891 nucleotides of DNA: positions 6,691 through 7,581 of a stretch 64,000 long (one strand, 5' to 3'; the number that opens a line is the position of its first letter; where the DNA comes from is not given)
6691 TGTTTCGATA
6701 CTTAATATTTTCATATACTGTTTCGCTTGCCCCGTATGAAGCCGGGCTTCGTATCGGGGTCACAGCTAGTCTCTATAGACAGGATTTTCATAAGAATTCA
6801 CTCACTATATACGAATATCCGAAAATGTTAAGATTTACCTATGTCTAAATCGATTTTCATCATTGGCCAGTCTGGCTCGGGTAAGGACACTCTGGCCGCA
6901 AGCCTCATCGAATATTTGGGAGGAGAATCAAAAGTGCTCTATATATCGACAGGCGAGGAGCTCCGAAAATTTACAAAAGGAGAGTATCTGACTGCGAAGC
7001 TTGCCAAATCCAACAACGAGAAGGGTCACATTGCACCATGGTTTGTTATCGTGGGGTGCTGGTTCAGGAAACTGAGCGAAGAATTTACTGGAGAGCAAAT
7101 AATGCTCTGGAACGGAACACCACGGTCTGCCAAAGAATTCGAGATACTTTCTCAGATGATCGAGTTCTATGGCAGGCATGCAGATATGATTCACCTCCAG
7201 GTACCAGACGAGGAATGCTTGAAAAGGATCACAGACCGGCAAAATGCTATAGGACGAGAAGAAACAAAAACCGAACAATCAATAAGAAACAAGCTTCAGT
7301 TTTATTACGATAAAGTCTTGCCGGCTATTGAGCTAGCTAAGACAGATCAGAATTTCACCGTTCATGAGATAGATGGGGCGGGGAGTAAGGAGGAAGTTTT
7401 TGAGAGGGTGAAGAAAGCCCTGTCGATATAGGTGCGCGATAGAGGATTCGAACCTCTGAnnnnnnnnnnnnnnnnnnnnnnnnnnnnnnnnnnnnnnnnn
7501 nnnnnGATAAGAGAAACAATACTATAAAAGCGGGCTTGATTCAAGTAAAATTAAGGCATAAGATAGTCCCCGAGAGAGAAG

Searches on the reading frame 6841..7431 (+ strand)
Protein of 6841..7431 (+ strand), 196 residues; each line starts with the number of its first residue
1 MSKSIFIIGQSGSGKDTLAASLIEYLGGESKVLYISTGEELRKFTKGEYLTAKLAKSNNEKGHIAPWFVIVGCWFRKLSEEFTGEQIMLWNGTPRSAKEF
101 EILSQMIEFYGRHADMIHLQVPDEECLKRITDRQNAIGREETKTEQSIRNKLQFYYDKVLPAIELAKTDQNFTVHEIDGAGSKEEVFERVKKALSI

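Call 4: search_protein_families(library=pfam, proteins=[window:6841-7431:+], max_evalue=0.1)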
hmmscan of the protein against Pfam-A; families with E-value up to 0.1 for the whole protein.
window:6841-7431:+ (196 aa): 18 families
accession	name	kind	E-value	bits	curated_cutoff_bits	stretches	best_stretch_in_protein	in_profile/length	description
PF00406.28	ADK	-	2.1e-14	54.4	26.8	1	7-167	1-147/151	Adenylate kinase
PF13207.12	AAA_17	-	4.3e-10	40.4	27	1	9-148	2-135/136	AAA domain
PF13671.12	AAA_33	-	3.4e-08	34.3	27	1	5-148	2-133/143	AAA domain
PF13238.12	AAA_18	-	6.3e-06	27.1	29.4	1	5-136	1-114/128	AAA domain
PF20720.3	nSTAND3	-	0.0002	21.5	27.2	1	3-45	18-61/155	Novel STAND NTPase 3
PF01712.25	dNK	-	0.0011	19.2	27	1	98-190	104-194/203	Deoxynucleoside kinase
PF06414.18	Zeta_toxin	-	0.0028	17.5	22.3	1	3-138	17-151/199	Zeta toxin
PF01583.26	APS_kinase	-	0.0031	18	21.1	1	3-43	3-43/152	Adenylylsulphate kinase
PF02223.23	Thymidylate_kin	-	0.0087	16.2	27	0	116-186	121-181/185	Thymidylate kinase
PF07088.17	GvpD_P-loop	-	0.024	15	24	1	3-38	11-46/189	GvpD gas vesicle protein, P-loop domain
PF01935.23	DUF87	-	0.032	14.8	23.2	0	2-35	23-58/220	Helicase HerA, central domain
PF18751.7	Ploopntkinase3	-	0.032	14.2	27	1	3-57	4-61/187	P-loop Nucleotide Kinase3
PF19044.6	P-loop_TraG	-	0.035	13.2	25.8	1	3-53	30-84/413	TraG P-loop domain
PF13479.12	AAA_24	-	0.063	13.6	27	0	2-37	2-30/195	AAA domain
PF13173.12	AAA_14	-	0.066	13.6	27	0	3-53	3-53/129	AAA domain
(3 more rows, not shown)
